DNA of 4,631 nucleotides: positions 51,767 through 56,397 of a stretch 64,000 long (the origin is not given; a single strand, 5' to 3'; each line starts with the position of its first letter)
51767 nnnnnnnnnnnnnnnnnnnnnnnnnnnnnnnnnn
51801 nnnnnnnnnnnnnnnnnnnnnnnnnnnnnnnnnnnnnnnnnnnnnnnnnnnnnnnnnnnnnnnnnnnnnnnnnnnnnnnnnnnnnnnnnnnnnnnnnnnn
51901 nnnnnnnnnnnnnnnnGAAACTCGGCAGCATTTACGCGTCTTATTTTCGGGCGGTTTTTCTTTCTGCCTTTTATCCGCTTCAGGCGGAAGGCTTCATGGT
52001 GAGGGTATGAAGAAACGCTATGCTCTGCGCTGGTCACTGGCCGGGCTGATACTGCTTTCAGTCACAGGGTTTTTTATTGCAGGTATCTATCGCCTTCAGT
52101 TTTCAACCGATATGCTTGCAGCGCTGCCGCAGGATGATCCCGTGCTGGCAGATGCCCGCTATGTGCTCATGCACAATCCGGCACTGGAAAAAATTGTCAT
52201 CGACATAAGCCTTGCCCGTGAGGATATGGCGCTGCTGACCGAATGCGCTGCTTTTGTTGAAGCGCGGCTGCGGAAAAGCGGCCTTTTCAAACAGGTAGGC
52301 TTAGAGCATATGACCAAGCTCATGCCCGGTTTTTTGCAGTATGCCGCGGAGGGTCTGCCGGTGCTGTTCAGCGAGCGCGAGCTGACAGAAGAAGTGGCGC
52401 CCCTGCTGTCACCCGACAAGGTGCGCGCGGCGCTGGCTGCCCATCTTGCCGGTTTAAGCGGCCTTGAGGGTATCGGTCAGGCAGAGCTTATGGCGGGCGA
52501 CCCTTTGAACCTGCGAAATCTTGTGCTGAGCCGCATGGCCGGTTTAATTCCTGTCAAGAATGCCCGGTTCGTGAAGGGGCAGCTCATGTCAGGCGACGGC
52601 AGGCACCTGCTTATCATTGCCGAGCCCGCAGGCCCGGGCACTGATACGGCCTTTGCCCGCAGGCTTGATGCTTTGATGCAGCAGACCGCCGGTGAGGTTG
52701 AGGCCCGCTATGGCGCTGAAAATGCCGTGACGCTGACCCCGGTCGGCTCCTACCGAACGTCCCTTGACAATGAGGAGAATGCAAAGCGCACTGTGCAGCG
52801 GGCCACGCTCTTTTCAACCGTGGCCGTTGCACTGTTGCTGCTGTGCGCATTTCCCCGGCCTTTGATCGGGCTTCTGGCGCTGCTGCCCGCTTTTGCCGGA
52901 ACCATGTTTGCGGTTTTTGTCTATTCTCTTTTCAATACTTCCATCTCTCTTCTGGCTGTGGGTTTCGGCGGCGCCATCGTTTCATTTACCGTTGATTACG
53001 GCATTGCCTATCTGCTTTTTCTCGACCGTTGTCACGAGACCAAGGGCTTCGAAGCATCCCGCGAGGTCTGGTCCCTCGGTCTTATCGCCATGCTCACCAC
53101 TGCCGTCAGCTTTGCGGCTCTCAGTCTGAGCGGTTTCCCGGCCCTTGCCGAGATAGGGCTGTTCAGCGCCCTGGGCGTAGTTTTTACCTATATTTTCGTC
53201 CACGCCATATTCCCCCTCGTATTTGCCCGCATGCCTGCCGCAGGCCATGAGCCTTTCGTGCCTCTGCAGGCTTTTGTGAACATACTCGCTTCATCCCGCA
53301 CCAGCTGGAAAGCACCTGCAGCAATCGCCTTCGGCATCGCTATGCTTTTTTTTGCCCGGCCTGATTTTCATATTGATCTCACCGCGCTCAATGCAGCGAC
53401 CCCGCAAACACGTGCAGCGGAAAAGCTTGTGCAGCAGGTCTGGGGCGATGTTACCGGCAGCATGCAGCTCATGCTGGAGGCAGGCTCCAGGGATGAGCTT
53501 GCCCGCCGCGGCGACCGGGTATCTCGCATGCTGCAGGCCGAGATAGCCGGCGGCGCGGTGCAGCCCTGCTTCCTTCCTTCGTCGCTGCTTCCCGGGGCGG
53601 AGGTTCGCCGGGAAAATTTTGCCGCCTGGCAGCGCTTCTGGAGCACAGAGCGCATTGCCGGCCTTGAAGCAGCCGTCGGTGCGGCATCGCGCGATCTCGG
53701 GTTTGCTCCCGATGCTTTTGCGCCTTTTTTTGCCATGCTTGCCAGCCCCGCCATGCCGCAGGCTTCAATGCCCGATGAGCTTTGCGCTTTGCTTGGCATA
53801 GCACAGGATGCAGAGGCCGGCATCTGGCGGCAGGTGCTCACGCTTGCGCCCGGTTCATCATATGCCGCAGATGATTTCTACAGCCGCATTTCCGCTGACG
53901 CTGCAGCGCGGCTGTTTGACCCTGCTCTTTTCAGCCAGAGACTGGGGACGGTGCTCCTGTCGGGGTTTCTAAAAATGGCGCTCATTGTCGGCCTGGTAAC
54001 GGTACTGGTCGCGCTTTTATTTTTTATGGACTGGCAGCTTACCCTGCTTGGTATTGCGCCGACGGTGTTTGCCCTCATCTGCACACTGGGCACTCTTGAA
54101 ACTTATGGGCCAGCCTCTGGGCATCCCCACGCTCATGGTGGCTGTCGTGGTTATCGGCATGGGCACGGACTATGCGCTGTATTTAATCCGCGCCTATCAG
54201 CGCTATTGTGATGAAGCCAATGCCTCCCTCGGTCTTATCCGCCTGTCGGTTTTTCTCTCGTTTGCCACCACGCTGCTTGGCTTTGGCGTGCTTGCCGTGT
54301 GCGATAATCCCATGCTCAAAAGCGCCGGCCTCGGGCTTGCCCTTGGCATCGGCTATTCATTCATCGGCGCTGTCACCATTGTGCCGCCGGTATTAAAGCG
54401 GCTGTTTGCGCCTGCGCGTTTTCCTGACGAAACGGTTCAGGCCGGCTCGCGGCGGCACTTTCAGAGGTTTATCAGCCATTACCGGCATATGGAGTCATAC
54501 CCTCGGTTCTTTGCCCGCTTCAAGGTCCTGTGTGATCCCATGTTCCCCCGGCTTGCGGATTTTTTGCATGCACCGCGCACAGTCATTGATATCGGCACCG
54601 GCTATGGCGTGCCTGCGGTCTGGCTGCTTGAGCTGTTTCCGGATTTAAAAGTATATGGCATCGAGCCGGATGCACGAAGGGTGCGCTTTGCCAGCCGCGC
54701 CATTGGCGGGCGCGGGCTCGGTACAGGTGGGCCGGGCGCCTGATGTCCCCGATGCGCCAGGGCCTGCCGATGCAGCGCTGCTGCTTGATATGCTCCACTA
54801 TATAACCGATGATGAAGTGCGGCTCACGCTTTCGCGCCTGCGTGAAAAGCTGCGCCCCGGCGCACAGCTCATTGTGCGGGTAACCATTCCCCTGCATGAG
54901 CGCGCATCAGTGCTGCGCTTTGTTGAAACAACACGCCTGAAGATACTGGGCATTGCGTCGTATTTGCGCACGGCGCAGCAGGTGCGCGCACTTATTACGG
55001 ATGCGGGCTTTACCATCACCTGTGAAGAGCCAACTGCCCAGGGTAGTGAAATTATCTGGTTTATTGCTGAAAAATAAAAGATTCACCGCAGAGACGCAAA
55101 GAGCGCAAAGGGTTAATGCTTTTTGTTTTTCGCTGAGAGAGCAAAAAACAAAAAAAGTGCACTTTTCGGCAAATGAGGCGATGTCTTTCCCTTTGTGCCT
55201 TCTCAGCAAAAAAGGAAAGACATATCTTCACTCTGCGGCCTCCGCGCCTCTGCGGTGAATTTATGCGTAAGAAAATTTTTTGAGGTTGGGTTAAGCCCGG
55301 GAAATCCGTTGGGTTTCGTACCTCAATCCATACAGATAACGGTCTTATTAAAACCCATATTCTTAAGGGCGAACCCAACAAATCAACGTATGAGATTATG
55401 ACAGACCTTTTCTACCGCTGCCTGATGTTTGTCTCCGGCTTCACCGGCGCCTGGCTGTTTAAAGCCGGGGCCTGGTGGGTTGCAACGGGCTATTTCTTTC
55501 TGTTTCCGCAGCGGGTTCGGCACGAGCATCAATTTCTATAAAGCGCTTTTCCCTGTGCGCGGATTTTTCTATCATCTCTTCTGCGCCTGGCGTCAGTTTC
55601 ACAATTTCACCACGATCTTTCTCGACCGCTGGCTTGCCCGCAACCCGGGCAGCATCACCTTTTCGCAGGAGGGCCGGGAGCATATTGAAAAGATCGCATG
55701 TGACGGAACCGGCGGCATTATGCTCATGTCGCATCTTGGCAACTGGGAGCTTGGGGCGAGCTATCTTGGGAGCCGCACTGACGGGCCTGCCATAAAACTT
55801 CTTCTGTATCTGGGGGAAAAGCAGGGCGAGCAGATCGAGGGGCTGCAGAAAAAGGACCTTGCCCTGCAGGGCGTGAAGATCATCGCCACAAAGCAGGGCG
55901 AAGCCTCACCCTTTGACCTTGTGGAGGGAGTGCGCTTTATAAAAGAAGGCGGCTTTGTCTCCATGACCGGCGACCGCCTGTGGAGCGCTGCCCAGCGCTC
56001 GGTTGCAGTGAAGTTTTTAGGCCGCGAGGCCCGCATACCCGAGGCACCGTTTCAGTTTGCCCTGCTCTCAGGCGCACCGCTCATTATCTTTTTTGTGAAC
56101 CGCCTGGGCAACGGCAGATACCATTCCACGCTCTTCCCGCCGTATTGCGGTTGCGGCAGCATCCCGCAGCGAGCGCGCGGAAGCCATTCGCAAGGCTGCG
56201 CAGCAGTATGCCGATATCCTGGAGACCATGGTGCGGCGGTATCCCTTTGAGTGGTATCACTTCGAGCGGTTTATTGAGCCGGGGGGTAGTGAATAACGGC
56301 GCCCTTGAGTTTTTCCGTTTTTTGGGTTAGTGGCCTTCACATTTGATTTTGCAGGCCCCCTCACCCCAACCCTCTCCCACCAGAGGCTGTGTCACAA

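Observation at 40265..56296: Aryl-polyene/flexirubin-like lipid locus with no ketosynthase or ACP but with two B12-radical SAM enzymes, an ammonia-lyase and a FakA/FakB-like fusion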

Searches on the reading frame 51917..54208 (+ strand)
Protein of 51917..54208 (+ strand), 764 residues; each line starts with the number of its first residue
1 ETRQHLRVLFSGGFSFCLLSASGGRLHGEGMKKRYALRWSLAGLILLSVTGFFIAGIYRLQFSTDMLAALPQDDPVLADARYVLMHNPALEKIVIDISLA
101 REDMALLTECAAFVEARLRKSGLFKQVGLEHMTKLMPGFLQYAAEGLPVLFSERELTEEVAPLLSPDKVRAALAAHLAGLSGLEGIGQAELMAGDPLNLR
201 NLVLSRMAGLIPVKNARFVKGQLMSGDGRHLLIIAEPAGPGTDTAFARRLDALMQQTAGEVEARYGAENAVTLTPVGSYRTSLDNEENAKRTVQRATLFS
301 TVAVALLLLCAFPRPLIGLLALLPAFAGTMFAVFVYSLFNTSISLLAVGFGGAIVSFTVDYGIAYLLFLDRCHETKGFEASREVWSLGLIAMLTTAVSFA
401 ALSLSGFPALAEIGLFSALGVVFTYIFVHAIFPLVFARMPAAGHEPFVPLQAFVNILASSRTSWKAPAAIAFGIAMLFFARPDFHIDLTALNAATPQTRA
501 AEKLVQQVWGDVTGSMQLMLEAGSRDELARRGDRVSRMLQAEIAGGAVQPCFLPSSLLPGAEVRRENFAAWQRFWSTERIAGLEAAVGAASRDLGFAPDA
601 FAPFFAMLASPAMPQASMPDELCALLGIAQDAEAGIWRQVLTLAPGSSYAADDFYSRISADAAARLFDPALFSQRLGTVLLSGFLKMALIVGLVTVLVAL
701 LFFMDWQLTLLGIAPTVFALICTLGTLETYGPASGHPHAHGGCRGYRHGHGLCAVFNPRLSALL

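Call 11: search_protein_families(library=pfam, proteins=[window:51917-54208:+], max_evalue=0.01)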
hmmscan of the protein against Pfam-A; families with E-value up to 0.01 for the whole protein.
window:51917-54208:+ (764 aa): 2 families
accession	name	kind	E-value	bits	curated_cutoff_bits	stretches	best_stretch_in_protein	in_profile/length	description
PF03176.21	MMPL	-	6.9e-07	29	20.5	1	215-437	73-300/333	MMPL family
PF03376.19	Adeno_E3B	-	0.0017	19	25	1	679-707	15-43/67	Adenovirus E3B protein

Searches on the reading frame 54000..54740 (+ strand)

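Call 11: search_protein_families(library=pfam, proteins=[window:54000-54740:+], max_evalue=0.01)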
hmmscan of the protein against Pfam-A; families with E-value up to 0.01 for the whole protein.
window:54000-54740:+ (247 aa): 6 families
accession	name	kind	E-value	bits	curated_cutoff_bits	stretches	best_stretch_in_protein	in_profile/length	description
PF03176.21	MMPL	-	1.6e-08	34.3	20.5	1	36-142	197-308/333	MMPL family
PF02527.21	GidB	-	1e-06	28.6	27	1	188-232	44-89/184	rRNA small subunit methyltransferase G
PF05175.20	MTS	-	0.00066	19.8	23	1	192-234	32-74/170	Methyltransferase small domain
PF13489.12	Methyltransf_23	-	0.0024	18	27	1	180-227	11-56/164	Methyltransferase domain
PF13649.12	Methyltransf_25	-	0.0046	18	27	1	195-236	1-42/97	Methyltransferase domain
PF08242.18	Methyltransf_12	-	0.0074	17.4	30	0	196-238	1-43/98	Methyltransferase domain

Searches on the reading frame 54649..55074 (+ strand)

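Call 11: search_protein_families(library=pfam, proteins=[window:54649-55074:+], max_evalue=0.01)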
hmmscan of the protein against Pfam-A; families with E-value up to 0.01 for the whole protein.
window:54649-55074:+ (142 aa): 2 families
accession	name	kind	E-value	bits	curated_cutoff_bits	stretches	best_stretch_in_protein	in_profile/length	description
PF00891.24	Methyltransf_2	-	1.1e-05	25.4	22.3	1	37-121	126-209/210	O-methyltransferase domain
PF13489.12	Methyltransf_23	-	0.009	16.2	27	0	33-125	75-163/164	Methyltransferase domain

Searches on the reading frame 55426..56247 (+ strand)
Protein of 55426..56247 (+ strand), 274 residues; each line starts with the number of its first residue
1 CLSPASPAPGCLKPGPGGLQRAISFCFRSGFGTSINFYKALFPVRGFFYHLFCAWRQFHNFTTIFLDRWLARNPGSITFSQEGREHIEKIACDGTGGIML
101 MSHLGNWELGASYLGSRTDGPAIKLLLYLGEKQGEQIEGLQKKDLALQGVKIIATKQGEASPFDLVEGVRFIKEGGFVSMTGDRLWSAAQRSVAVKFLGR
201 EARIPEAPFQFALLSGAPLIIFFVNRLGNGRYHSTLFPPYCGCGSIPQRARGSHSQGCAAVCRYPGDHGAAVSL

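Call 11: search_protein_families(library=pfam, proteins=[window:55426-56247:+], max_evalue=0.01)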
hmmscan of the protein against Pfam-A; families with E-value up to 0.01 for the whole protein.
window:55426-56247:+ (274 aa): 1 family
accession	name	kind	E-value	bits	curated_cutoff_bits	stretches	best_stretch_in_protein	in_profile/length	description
PF03279.18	Lip_A_acyltrans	-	2.1e-12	47.3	22.3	1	78-240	104-256/295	Bacterial lipid A biosynthesis acyltransferase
